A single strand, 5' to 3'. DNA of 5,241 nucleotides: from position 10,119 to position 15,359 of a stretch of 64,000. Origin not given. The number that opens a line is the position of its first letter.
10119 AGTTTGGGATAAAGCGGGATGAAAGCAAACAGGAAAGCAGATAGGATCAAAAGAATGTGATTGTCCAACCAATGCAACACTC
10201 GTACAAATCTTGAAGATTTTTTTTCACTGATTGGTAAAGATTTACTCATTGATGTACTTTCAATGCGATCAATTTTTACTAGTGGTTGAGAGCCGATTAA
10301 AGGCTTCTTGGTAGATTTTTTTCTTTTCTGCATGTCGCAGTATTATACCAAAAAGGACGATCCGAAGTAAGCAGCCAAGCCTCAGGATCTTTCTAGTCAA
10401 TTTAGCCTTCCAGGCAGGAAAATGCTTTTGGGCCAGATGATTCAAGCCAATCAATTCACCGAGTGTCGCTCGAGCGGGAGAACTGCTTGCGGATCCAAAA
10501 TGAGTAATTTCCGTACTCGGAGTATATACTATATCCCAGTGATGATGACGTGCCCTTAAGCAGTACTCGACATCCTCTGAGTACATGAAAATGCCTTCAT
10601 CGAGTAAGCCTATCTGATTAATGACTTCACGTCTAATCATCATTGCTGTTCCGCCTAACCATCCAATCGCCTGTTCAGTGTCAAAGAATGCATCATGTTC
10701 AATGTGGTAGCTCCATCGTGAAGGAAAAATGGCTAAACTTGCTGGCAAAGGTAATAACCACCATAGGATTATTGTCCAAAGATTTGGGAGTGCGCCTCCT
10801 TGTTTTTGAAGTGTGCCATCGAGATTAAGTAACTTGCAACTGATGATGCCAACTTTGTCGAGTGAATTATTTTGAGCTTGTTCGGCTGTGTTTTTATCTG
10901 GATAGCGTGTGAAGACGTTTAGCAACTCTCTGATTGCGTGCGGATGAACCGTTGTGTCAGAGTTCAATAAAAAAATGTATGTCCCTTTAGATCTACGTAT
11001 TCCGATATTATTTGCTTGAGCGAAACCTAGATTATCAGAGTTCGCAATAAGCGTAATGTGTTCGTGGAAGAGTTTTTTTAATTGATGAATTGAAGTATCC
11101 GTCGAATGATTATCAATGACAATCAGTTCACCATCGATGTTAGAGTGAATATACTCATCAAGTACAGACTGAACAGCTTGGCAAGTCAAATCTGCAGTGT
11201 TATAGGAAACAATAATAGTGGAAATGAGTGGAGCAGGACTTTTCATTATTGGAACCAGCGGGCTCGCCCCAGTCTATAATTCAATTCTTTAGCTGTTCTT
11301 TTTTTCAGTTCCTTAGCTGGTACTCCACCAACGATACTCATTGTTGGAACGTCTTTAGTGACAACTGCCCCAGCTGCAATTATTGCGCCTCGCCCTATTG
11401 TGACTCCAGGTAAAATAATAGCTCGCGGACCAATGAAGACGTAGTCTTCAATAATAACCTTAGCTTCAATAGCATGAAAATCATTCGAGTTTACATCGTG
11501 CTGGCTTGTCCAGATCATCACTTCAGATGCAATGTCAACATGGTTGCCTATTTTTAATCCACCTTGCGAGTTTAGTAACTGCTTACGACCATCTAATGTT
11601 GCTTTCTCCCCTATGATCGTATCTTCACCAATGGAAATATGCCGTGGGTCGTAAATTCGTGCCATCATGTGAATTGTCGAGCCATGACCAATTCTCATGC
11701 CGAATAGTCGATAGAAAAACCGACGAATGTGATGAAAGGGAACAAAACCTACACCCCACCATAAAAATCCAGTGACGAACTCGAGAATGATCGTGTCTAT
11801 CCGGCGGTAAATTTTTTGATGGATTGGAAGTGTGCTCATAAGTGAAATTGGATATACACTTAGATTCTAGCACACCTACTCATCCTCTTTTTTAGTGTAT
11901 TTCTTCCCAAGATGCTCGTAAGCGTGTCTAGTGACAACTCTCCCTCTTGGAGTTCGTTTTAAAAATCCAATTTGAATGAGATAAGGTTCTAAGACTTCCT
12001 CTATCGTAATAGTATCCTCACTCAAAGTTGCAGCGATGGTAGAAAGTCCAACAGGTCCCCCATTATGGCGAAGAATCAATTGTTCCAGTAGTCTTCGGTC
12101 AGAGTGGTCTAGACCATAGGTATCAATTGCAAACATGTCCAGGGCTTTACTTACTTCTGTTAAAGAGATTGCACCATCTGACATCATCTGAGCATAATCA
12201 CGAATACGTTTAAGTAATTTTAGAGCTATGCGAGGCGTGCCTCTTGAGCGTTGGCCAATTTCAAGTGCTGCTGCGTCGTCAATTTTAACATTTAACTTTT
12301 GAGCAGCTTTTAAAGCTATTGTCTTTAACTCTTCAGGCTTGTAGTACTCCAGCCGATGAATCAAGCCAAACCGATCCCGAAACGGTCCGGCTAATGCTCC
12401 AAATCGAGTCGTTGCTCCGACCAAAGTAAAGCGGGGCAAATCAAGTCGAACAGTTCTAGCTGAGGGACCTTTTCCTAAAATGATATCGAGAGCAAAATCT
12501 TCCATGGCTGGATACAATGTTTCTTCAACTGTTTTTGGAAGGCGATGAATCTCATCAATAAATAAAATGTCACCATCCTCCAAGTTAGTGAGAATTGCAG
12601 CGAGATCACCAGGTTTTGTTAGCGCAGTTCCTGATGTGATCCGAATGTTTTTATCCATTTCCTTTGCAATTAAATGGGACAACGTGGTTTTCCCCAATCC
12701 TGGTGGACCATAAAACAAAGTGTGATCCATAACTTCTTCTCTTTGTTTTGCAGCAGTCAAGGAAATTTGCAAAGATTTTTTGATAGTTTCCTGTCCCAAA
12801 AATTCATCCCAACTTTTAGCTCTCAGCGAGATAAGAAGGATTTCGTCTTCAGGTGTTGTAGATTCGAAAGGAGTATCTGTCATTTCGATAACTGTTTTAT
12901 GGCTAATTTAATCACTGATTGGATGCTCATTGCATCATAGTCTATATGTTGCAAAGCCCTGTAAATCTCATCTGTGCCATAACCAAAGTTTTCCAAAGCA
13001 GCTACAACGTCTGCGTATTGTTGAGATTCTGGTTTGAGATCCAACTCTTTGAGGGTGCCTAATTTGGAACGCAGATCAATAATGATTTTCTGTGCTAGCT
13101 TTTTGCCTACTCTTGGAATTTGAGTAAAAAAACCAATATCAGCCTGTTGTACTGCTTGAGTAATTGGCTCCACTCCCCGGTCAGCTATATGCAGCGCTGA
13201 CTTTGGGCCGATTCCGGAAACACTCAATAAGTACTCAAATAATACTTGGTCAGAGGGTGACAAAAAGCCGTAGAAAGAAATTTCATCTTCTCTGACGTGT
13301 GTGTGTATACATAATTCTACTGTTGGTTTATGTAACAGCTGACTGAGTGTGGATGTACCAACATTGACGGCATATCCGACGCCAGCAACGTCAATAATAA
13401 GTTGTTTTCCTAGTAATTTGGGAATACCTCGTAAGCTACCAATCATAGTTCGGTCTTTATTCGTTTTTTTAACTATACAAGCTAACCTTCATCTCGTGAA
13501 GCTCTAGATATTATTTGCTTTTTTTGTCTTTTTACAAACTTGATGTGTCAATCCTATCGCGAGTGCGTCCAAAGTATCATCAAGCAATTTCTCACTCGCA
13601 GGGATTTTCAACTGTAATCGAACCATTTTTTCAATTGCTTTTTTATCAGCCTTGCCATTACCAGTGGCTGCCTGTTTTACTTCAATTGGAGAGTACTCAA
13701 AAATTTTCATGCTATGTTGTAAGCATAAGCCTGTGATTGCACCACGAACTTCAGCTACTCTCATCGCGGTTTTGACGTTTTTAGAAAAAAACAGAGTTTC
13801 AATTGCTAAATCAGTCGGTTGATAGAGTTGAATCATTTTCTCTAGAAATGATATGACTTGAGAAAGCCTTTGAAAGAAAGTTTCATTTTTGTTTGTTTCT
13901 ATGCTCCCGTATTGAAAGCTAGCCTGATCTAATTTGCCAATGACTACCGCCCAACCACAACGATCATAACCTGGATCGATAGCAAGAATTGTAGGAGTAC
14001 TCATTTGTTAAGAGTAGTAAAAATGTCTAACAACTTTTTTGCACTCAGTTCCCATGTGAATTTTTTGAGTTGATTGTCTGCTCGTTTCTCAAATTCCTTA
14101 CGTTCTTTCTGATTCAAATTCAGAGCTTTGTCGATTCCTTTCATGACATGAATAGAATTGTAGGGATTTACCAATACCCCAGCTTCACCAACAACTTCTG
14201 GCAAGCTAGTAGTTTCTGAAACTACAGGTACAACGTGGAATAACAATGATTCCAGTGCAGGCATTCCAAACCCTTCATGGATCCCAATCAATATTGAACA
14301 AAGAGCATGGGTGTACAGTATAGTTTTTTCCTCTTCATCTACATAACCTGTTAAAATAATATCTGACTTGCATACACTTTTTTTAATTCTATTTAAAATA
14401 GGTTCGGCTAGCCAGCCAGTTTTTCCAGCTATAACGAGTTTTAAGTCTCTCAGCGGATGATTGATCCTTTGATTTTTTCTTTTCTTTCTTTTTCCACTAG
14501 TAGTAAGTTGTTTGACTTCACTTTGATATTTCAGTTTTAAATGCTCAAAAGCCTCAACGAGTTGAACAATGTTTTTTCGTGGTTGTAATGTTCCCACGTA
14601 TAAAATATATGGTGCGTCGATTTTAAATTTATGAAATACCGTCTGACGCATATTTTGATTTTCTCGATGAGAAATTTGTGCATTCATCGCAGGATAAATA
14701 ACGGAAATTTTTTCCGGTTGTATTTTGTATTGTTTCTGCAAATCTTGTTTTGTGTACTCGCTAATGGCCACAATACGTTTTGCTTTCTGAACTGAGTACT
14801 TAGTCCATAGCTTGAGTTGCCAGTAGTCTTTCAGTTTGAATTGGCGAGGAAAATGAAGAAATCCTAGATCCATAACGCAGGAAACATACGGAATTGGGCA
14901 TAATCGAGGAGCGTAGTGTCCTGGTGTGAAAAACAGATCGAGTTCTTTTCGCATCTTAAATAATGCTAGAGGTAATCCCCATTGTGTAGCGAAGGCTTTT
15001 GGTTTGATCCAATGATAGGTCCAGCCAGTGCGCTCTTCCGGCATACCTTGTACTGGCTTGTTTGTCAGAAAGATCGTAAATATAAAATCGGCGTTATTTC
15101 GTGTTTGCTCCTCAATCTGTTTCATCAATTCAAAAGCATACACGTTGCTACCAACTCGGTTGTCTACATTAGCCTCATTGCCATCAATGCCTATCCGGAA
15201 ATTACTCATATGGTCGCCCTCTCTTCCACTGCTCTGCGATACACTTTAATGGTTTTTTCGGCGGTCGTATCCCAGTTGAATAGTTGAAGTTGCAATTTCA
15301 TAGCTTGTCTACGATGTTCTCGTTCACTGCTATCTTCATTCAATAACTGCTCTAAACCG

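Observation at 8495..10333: Wzy_C / O-antigen-ligase-like protein (PglL/WaaL-type) with a Pro/Thr-rich extracytoplasmic loop and a His-to-Asp change in the ligase motif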

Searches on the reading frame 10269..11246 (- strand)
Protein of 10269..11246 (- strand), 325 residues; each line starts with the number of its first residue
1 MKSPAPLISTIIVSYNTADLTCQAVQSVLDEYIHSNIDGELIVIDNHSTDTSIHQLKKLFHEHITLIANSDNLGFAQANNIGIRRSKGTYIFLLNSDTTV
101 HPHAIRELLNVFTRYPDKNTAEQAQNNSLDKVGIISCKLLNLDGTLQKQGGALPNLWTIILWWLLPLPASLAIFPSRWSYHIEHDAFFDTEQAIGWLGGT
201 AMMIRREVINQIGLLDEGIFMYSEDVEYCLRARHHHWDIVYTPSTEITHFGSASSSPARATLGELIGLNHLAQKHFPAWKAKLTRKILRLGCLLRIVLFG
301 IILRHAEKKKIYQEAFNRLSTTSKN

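Call 3: search_protein_families(library=pfam, proteins=[window:10269-11246:-], max_evalue=1)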
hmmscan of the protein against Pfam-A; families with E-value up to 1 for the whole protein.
window:10269-11246:- (325 aa): 6 families
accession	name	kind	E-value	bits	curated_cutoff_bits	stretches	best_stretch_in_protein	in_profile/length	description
PF00535.33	Glycos_transf_2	-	2.6e-20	73.5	23.3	1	9-117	1-108/168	Glycosyl transferase family 2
PF13641.12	Glyco_tranf_2_3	-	9.8e-17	62.2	27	1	8-252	3-214/230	Glycosyltransferase like family 2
PF13632.12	Glyco_trans_2_3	-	3.7e-07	30.6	27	1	196-255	72-128/198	Glycosyl transferase family group 2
PF10111.15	Glyco_tranf_2_2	-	1.3e-05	25.3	27.3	1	38-111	29-105/276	Glycosyltransferase like family 2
PF13506.12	Glyco_transf_21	-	0.17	11.7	21.7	0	193-245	98-150/174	Glycosyl transferase family 21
PF13704.12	Glyco_tranf_2_4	-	0.25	12.3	27.5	1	40-77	21-61/98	Glycosyl transferase family 2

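Call 4: search_protein_families(library=ncbifam, proteins=[window:10269-11246:-], max_evalue=1)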
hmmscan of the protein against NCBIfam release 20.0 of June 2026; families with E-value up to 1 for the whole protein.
window:10269-11246:- (325 aa): 23 families
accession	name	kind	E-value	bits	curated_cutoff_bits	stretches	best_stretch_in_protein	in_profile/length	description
TIGR01556.1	rhamnosyltran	subfamily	1.9e-16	60.1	200.55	2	38-122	21-106/281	rhamnosyltransferase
TIGR03937.1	PgaC_IcaA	equivalog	1.5e-13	50.5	422.3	2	5-117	44-155/407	poly-beta-1,6-N-acetyl-D-glucosamine synthase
NF047683.1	TeichurnBiosyTuaG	equivalog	2.7e-12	46.9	400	1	1-110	1-109/252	teichuronic acid biosynthesis protein TuaG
TIGR03965.1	mycofact_glyco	equivalog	5.6e-12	45.3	280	2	191-249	223-280/467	mycofactocin biosynthesis glycosyltransferase MftF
NF007482.0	PRK10073.1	equivalog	1.2e-10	41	423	1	1-111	1-109/334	glycosyltransferase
NF038302.1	EPS_HpsE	equivalog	2.5e-10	39.8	300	2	9-116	4-115/307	hormogonium polysaccharide biosynthesis glycosyltransferase HpsE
NF038299.1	EPS_HpsN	equivalog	2.8e-10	39.7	425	1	6-253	1-224/317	hormogonium polysaccharide biosynthesis glycosyltransferase HpsN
NF041875.1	EPS_EpsD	equivalog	3.1e-10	39.9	370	1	9-111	2-103/325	exopolysaccharide biosynthesis glycosyltransferase EpsD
TIGR03111.1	glyc2_xrt_Gpos1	hypoth_equivalog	4.9e-10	38.8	363.95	1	5-117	48-161/439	TIGR03111 family XrtG-associated glycosyltransferase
TIGR04283.1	glyco_like_mftF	equivalog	1.2e-07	31.6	182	1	9-114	2-98/221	TIGR04283 family arsenosugar biosynthesis glycosyltransferase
NF050050.1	ProtGlycPglI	equivalog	1.5e-07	31.1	500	1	6-110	2-106/306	GalNAc(5)-diNAcBac-PP-undecaprenol beta-1,3-glucosyltransferase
TIGR04009.1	wcaE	equivalog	2.6e-06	26.9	369.2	1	7-105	2-100/248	colanic acid biosynthesis glycosyltransferase WcaE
NF007453.0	PRK10018.1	equivalog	3.4e-06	26.9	382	1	4-106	4-105/280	colanic acid biosynthesis glycosyltransferase WcaA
NF053739.1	GlytfEpsEBac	equivalog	3.5e-06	26.2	450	1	6-97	1-92/265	glycosyltransferase EpsE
NF047588.1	GlcsyltransPgfSStrep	equivalog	1.1e-05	24.8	500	1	9-114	4-112/308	glycosyltransferase PgfS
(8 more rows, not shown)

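Call 75: search_protein_families(library=pfam, proteins=[window:10269-11246:-], max_evalue=1)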
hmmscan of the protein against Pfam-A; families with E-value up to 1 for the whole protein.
window:10269-11246:- (325 aa): 6 families
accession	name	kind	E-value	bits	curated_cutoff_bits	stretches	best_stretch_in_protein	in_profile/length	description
PF00535.33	Glycos_transf_2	-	2.6e-20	73.5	23.3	1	9-117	1-108/168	Glycosyl transferase family 2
PF13641.12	Glyco_tranf_2_3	-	9.8e-17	62.2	27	1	8-252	3-214/230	Glycosyltransferase like family 2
PF13632.12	Glyco_trans_2_3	-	3.7e-07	30.6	27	1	196-255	72-128/198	Glycosyl transferase family group 2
PF10111.15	Glyco_tranf_2_2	-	1.3e-05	25.3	27.3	1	38-111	29-105/276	Glycosyltransferase like family 2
PF13506.12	Glyco_transf_21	-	0.17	11.7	21.7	0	193-245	98-150/174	Glycosyl transferase family 21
PF13704.12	Glyco_tranf_2_4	-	0.25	12.3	27.5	1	40-77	21-61/98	Glycosyl transferase family 2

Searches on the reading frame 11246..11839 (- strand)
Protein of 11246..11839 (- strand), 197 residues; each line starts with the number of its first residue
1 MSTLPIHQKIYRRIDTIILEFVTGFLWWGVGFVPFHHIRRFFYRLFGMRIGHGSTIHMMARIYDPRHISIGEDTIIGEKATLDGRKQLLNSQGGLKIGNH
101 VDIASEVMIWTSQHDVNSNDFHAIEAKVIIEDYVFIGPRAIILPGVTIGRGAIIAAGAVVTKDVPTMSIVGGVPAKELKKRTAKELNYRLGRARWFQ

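Call 3: search_protein_families(library=pfam, proteins=[window:11246-11839:-], max_evalue=1)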
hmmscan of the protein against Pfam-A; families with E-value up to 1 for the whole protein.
window:11246-11839:- (197 aa): 4 families
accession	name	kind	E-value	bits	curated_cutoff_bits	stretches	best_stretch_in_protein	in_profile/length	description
PF00132.30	Hexapep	-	8.7e-16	57.3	27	2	128-162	2-36/36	Bacterial transferase hexapeptide (six repeats)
PF14602.12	Hexapep_2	-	1.5e-10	41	27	1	128-162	2-34/34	Hexapeptide repeat of succinyl-transferase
PF25084.1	LbH_EIF2B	-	5.5e-05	23.6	54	1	65-164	13-103/105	EIF2B subunit epsilon LbH domain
PF24894.1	Hexapep_GlmU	-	0.0094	16.5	23.3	0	127-165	40-78/104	GlmU-like, C-terminal hexapeptide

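Call 4: search_protein_families(library=ncbifam, proteins=[window:11246-11839:-], max_evalue=1)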
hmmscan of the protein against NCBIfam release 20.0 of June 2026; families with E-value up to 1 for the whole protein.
window:11246-11839:- (197 aa): 50 families (the best 25 are shown)
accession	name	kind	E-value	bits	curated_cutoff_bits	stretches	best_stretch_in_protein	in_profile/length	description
NF007797.0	PRK10502.1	subfamily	3.8e-30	104.9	192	1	27-184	25-182/183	WcaF family extracellular polysaccharide biosynthesis acetyltransferase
NF058585.1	HptprglPActTf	PfamEq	2.3e-22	79.4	300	2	127-185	106-164/172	heptaprenylglyceryl phosphate O-acetyltransferase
NF038307.1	EPS_acetyl_HpsU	equivalog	1e-21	77.3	305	1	26-180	30-177/178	hormogonium polysaccharide biosynthesis acetyltransferase HpsU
TIGR03308.1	phn_thr-fam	hypoth_equivalog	2.3e-21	76.6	201.65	1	124-196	105-177/204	phosphonate metabolim protein, transferase hexapeptide repeat family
NF033468.1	stregram_VatI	exception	1.4e-18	67.4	415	1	122-196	107-181/208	streptogramin A O-acetyltransferase Vat(I)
NF000311.1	Vat_ABCDEFH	equivalog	3.2e-18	66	300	1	124-196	107-179/201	Vat family streptogramin A O-acetyltransferase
TIGR04008.1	WcaF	equivalog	6.9e-18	65.1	326.3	1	36-181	40-178/180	colanic acid biosynthesis acetyltransferase WcaF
TIGR03532.1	DapD_Ac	equivalog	1.4e-17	64.1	231.75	1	67-184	116-217/231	2,3,4,5-tetrahydropyridine-2,6-dicarboxylate N-acetyltransferase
NF007499.0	PRK10092.1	equivalog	1.7e-17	63.8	314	1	95-180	94-182/183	maltose O-acetyltransferase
TIGR03570.1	NeuD_NnaD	subfamily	3.8e-17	62.6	160.8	1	95-176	118-202/202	NeuD/PglB/VioB family sugar acetyltransferase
NF000490.1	chloram_CatB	equivalog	1.1e-16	60.8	350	1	122-190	105-173/210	type B chloramphenicol O-acetyltransferase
NF000504.1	stregram_VatH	exception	3e-16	59.9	475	1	116-196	106-186/216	streptogramin A O-acetyltransferase Vat(H)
NF000147.1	stregram_VatF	exception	8.3e-15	54.9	400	1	70-196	63-189/221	streptogramin A O-acetyltransferase Vat(F)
NF007240.0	PRK09677.1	equivalog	1.1e-14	54.4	243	1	94-183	85-186/192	putative lipopolysaccharide biosynthesis O-acetyl transferase WbbJ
NF007076.0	PRK09527.1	equivalog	6.8e-14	51.7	347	1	57-188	59-192/203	galactoside O-acetyltransferase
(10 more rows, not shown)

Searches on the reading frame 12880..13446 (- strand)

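Call 66: search_protein_families(library=pfam, proteins=[window:12880-13446:-], max_evalue=0.001)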
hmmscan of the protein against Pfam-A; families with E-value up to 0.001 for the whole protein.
window:12880-13446:- (188 aa): 3 families
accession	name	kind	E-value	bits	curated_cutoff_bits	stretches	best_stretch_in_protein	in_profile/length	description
PF14520.12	HHH_5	-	3.4e-15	56.7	27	1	70-126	1-56/57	Helix-hairpin-helix domain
PF01330.27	RuvA_N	-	4.3e-15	56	23.6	1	1-60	1-61/61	RuvA N terminal domain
PF07499.19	RuvA_C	-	7.6e-08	33.2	24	1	144-187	3-47/47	RuvA, C-terminal domain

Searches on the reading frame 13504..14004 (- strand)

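Call 66: search_protein_families(library=pfam, proteins=[window:13504-14004:-], max_evalue=0.001)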
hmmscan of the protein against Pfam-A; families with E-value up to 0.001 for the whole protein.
window:13504-14004:- (166 aa): 1 family
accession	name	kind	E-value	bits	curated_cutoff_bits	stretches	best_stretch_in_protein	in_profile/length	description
PF02075.23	RuvC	-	1.9e-36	125.7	22.2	1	6-154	1-148/148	Crossover junction endodeoxyribonuclease RuvC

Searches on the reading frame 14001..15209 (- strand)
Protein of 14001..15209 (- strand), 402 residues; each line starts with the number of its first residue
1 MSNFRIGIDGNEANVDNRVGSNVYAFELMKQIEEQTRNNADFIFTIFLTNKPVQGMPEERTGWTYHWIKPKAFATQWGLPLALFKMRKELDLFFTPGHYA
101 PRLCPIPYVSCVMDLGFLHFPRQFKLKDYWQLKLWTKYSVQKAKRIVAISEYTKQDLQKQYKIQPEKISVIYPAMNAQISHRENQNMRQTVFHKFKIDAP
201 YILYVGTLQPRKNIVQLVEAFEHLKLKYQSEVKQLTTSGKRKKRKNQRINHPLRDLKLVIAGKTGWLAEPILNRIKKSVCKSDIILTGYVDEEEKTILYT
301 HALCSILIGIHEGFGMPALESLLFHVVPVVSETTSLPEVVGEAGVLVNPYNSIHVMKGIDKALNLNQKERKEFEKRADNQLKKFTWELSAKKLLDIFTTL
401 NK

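Call 36: search_protein_families(library=pfam, proteins=[window:14001-15209:-], max_evalue=0.001)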
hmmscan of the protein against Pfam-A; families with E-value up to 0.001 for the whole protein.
window:14001-15209:- (402 aa): 4 families
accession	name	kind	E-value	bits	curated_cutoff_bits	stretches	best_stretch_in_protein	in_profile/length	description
PF00534.26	Glycos_transf_1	-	1.4e-23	83.7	26.4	1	195-379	11-171/172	Glycosyl transferases group 1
PF13692.12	Glyco_trans_1_4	-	4.5e-15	56.6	27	1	200-362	2-139/142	Glycosyl transferases group 1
PF13439.12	Glyco_transf_4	-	1.1e-09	39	28.5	1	89-176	72-167/170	Glycosyltransferase Family 4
PF00982.27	Glyco_transf_20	-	3.4e-08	33.1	32.5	1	157-386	233-460/473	Glycosyltransferase family 20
